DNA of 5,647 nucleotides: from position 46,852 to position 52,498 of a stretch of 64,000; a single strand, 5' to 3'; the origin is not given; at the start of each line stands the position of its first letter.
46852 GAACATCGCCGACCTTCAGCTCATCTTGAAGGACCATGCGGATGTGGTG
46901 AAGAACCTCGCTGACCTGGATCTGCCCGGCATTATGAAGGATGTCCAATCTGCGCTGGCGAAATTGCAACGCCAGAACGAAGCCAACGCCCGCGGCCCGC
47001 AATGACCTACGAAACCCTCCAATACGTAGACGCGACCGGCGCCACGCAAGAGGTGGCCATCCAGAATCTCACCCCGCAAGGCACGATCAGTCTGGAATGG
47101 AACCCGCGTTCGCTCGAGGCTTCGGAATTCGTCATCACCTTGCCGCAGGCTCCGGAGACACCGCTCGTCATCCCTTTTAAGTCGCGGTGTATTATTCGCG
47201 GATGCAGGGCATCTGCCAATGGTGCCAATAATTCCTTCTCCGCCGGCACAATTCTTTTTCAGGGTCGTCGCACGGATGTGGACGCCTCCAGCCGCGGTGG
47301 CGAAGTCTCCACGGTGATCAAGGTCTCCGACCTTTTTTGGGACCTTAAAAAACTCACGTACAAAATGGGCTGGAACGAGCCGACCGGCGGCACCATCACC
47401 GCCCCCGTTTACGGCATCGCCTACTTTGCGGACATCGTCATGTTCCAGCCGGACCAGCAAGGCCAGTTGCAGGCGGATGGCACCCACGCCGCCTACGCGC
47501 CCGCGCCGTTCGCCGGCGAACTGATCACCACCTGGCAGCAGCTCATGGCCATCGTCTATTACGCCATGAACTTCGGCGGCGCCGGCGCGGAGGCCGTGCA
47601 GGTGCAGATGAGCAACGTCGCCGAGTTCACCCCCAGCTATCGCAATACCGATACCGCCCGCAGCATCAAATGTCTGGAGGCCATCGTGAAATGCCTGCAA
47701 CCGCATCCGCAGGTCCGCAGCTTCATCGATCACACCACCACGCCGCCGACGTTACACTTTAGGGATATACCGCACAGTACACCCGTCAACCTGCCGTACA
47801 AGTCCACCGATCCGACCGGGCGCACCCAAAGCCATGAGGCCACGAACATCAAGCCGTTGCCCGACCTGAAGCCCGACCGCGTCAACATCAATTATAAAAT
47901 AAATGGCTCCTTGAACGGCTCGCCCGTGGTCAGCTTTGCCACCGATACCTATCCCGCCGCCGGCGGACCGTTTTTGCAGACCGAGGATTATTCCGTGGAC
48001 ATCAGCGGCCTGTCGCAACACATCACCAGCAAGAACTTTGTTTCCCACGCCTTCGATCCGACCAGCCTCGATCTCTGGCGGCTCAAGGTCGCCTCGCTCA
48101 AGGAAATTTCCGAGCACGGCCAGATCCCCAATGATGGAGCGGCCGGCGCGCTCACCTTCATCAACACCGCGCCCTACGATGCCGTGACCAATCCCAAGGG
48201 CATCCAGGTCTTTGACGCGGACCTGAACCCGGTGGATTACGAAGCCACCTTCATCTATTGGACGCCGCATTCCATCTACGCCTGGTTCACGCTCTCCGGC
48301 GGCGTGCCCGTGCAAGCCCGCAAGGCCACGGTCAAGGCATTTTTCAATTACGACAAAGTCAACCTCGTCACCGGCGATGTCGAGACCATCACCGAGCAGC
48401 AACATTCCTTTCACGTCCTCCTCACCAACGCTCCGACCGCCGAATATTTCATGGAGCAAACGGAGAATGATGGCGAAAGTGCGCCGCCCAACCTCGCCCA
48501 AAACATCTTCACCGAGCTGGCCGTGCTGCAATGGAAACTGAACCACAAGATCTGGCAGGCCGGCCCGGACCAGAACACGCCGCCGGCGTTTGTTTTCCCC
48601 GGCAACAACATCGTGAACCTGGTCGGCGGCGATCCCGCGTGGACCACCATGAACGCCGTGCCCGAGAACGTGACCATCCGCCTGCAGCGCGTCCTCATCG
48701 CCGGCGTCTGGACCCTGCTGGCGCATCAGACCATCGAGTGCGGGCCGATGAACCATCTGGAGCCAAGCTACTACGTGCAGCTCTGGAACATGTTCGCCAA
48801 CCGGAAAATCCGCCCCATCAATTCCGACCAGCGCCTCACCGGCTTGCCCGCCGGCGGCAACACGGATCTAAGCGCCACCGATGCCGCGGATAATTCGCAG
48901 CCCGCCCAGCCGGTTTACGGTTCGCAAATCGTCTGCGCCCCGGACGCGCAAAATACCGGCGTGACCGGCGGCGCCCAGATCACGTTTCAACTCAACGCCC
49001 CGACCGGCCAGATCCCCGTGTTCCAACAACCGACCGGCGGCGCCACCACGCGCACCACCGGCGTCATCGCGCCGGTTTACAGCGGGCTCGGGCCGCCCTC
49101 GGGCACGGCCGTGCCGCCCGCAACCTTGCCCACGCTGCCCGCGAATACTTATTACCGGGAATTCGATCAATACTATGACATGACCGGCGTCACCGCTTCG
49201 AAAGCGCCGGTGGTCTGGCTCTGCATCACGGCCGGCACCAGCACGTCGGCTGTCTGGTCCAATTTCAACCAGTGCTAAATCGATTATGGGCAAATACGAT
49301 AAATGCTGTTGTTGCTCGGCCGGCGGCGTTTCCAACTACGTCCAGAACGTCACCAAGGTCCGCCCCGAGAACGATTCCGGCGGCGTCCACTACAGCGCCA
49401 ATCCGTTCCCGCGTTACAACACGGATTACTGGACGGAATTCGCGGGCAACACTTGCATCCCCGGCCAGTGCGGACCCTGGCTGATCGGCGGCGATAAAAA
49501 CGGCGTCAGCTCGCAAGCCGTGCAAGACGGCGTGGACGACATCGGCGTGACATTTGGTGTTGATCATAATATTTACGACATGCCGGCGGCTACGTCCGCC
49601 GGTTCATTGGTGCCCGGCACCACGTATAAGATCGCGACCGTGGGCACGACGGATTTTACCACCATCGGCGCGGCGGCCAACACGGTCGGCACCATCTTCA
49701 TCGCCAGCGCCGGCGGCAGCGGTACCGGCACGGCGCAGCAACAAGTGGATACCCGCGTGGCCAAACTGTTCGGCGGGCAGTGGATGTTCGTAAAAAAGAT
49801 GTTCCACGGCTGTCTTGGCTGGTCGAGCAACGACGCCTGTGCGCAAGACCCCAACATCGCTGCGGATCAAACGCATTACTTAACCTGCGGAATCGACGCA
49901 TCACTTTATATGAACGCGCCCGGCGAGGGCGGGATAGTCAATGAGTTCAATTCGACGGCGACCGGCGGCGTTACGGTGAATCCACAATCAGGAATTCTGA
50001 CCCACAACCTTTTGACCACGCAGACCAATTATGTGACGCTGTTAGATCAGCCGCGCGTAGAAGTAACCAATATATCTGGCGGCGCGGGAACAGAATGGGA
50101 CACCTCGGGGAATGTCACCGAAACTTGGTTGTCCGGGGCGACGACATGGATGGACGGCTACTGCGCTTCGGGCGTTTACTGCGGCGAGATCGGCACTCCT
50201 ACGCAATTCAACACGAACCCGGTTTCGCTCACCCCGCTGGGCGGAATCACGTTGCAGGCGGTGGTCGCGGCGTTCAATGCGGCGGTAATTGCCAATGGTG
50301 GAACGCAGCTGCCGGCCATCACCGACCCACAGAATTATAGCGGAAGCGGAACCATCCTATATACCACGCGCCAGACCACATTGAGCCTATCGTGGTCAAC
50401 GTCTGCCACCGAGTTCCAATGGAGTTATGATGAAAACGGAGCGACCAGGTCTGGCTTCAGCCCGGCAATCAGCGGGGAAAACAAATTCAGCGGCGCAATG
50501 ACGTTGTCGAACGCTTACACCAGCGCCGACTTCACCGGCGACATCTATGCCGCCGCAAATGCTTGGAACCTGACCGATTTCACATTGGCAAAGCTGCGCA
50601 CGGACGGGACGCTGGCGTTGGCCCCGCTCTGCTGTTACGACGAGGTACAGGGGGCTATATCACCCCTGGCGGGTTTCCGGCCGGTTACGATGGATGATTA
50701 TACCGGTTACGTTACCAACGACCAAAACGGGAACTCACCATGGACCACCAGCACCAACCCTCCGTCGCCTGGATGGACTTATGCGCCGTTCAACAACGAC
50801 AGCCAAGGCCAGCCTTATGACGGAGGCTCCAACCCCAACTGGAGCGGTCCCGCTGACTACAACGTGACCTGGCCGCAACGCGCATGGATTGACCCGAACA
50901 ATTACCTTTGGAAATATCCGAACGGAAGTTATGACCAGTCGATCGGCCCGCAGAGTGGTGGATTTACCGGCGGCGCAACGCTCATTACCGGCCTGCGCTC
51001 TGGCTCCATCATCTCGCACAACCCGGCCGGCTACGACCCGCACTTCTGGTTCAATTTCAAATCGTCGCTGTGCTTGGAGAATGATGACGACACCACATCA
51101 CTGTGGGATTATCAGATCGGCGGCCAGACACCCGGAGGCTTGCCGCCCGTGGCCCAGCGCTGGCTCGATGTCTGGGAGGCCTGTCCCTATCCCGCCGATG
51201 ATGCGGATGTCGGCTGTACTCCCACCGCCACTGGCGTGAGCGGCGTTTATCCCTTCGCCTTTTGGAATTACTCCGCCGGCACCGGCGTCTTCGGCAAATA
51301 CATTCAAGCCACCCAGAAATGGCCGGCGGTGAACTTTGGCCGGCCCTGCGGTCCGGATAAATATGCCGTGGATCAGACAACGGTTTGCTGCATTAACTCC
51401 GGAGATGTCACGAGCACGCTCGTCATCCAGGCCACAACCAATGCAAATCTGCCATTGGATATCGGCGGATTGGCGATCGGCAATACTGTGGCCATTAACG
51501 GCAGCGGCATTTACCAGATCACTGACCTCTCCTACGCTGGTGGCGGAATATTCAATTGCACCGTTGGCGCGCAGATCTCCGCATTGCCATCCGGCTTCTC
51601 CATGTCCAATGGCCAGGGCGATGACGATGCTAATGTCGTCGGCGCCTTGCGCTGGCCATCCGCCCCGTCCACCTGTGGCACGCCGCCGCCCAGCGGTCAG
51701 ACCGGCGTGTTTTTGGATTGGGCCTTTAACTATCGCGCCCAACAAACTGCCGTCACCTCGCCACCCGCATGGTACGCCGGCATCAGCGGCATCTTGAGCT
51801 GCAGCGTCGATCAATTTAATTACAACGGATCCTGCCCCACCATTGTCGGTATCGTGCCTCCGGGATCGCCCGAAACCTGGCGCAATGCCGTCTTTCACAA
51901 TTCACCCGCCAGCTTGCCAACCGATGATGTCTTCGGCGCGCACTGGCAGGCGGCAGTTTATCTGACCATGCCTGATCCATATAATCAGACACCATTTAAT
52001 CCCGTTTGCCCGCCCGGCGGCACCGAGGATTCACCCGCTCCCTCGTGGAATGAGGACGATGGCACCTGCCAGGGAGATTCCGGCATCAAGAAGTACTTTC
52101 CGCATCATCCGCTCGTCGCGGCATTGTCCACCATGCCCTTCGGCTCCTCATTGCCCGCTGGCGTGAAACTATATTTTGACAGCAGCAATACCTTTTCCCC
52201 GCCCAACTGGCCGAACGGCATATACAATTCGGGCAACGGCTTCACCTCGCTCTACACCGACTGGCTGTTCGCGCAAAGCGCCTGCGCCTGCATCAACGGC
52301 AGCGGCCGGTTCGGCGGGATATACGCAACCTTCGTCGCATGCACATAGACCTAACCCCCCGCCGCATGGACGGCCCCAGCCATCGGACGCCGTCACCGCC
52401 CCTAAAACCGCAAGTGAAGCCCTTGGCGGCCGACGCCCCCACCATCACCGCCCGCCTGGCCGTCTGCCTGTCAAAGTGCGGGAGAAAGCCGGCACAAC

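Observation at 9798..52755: Complete Mu-like transposable prophage with mappable ends, end-site repeats and target-site duplication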

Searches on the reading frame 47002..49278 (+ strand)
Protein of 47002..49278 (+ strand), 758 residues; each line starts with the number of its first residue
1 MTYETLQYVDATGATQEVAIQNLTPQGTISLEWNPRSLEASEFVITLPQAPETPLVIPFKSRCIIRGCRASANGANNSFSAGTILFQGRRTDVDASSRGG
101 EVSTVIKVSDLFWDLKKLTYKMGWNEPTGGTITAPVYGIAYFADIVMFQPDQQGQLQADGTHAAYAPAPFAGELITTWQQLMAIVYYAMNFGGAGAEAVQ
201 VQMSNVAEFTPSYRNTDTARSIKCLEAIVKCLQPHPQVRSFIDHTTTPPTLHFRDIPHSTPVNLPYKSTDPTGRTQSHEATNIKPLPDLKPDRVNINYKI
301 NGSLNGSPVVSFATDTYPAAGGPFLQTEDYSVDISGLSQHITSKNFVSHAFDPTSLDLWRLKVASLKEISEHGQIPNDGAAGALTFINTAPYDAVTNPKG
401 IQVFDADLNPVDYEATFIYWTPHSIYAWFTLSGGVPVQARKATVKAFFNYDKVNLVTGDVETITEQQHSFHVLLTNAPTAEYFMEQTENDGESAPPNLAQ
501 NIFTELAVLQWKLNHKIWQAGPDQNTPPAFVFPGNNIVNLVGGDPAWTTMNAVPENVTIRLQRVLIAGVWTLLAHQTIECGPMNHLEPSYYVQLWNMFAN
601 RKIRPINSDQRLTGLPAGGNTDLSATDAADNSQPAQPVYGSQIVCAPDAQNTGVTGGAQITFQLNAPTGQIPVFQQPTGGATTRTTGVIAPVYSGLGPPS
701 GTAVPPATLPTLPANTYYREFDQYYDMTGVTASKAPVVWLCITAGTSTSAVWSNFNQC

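Call 21: search_protein_families(library=phrogs, proteins=[window:47002-49278:+], max_evalue=0.01)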
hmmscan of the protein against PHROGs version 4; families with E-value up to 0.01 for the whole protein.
window:47002-49278:+ (758 aa): 0 families

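Call 46: find_homologous_proteins(query=window:47002-49278:+, max_evalue=0.001)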
Query window:47002-49278:+ (758 aa): 71 proteins with E <= 0.001 among 8000 candidates.
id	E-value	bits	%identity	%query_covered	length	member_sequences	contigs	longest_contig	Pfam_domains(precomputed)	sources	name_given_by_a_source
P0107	0.0e+0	1758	100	100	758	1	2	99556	-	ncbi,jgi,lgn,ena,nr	ncbi:MAG TPA: hypothetical protein VK742_20500 [Candidatus Sulfotelmatobacter sp.]|jgi:hypothetical 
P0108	4.0e-260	883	55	100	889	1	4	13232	-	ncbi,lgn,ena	-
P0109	1.8e-223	762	55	86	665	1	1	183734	-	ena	-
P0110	1.2e-201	690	50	90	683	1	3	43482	-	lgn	-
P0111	5.4e-198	678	49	89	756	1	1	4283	-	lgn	-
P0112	1.1e-194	667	47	100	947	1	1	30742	-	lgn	-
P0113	1.6e-194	666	51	84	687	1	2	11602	-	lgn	-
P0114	3.4e-193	662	50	84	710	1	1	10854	-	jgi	-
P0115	2.0e-191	656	50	84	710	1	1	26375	-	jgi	jgi:hypothetical protein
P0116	4.6e-191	655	52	84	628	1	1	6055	-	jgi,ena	-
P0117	3.6e-190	652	49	84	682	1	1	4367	-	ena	-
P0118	7.5e-190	651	49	86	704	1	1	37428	-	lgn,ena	-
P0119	1.2e-188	647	46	100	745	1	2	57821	-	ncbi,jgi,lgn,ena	jgi:hypothetical protein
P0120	1.3e-184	634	46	98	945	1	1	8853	-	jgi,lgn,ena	-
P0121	1.6e-183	630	49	85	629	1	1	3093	-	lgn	-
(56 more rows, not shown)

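Call 47: find_encoding_contigs(protein=P0119, flank=10000, max_places=2)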
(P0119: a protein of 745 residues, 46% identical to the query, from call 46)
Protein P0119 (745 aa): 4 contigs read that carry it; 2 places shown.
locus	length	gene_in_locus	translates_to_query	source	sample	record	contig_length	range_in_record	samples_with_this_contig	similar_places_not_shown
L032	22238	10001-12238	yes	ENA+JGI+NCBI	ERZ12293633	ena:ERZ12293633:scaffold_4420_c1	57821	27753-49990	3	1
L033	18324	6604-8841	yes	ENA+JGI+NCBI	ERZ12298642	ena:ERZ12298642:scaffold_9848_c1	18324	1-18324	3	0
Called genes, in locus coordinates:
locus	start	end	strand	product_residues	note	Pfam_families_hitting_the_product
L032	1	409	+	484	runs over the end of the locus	PF05065:Phage_capsid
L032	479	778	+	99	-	-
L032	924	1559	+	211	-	-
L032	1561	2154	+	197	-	-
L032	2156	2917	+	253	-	-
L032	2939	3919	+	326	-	-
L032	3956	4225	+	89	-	-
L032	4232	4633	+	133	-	-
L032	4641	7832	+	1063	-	-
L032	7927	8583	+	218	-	-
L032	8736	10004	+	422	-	-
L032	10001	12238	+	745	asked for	-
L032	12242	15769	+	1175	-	-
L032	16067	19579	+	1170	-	PF22202:C2c1_helical_1st, PF22126:C2c1_RuvC-like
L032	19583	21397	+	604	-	PF01930:Cas_Cas4, PF12705:PDDEXK_1, PF01867:Cas_Cas1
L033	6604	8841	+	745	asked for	-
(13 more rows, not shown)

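Call 76: find_encoding_contigs(protein=P0107, flank=10000, max_places=4)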
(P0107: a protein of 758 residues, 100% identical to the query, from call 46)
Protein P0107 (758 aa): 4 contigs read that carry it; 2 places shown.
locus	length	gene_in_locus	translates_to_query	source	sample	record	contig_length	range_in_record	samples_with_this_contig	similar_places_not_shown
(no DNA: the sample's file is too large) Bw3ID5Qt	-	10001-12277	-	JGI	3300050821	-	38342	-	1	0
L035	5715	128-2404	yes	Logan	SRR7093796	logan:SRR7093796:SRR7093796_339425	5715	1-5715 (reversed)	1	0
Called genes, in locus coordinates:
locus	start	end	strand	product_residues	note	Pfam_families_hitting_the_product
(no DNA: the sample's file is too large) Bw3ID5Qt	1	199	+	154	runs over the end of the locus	-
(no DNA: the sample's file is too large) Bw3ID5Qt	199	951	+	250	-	-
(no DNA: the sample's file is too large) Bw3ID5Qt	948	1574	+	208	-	-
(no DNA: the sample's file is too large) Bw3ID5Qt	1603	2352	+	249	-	PF13290:CHB_HEX_C_1 (faint), PF13287:Fn3_assoc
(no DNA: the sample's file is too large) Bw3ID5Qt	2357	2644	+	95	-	-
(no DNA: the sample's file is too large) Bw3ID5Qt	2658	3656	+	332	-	-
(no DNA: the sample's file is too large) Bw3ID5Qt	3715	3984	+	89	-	-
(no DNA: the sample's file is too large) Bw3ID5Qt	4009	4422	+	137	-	-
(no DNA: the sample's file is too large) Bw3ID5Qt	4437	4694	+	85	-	-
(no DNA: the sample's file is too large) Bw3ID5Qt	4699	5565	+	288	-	-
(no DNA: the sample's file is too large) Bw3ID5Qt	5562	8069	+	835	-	-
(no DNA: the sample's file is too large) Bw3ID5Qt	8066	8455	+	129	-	-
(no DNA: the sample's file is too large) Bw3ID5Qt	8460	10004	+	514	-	-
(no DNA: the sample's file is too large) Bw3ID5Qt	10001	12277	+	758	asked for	-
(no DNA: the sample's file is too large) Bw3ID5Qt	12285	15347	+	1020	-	-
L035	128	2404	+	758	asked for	-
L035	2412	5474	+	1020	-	-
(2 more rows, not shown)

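Call 106: find_related_loci(query=A6, collection=viral_contigs, flank=10000)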
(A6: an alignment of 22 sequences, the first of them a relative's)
Query A6 (758 aa) in viral_contigs; peptide patterns used: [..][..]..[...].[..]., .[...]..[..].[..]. (x = any residue, [..] = any of these).
91 stretches matched a pattern; 11 encode a relative of the query (tblastn E <= 1e-3); 11 distinct loci.
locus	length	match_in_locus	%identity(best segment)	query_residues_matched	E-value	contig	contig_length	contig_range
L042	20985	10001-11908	50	1-638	0e+0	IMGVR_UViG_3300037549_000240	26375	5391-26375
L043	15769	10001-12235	46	1-758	0e+0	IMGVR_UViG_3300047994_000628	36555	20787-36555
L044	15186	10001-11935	46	1-644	4e-169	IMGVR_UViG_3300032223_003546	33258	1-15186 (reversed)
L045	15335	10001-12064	41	1-651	3e-145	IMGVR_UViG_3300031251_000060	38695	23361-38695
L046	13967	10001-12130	35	1-756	4e-110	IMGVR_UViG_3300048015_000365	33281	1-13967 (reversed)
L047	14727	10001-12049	36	41-756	3e-112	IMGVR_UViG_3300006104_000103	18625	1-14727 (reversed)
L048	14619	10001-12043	34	42-752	1e-99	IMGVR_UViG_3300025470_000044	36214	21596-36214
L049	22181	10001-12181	31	1-714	2e-72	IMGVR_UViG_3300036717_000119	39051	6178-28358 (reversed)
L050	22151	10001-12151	31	1-699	2e-71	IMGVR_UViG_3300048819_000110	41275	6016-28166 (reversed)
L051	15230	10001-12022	29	9-675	5e-60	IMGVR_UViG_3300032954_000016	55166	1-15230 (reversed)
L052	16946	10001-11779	35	51-675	9e-96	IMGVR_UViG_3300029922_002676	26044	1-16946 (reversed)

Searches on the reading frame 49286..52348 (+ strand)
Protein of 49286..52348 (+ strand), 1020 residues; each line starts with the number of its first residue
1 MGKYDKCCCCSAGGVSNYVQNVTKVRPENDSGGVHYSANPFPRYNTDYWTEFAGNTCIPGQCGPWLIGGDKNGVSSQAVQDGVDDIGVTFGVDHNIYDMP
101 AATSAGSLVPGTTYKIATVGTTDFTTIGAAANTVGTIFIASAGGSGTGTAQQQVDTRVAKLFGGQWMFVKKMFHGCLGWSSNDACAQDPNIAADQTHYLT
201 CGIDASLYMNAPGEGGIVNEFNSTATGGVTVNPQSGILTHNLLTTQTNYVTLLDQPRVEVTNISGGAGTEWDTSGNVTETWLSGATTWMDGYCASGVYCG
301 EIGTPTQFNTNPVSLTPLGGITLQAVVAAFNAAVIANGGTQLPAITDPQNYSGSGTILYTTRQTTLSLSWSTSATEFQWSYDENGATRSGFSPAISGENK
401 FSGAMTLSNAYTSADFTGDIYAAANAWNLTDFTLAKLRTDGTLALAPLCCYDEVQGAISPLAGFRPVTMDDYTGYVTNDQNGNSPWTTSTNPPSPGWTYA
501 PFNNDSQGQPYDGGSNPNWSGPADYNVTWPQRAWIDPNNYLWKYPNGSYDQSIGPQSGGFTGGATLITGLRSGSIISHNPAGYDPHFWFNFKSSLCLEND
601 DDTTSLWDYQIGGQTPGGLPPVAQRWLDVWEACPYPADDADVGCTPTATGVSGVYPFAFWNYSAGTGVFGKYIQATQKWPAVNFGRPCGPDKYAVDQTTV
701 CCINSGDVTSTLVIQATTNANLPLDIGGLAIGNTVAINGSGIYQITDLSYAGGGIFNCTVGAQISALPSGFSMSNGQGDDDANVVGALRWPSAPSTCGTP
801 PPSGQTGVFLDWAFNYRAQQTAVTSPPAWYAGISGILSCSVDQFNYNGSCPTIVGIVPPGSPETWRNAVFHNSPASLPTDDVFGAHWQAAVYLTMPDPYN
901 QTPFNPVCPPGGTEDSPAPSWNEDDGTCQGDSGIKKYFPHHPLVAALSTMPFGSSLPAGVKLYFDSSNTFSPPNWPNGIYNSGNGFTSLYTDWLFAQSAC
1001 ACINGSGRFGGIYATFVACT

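Call 22: search_protein_families(library=phrogs, proteins=[window:49286-52348:+], max_evalue=0.01)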
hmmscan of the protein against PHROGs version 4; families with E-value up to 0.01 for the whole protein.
window:49286-52348:+ (1020 aa): 0 families

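Call 60: search_protein_families(library=pfam, proteins=[window:49286-52348:+], max_evalue=0.1)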
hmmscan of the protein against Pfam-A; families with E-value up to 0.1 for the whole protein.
window:49286-52348:+ (1020 aa): 0 families
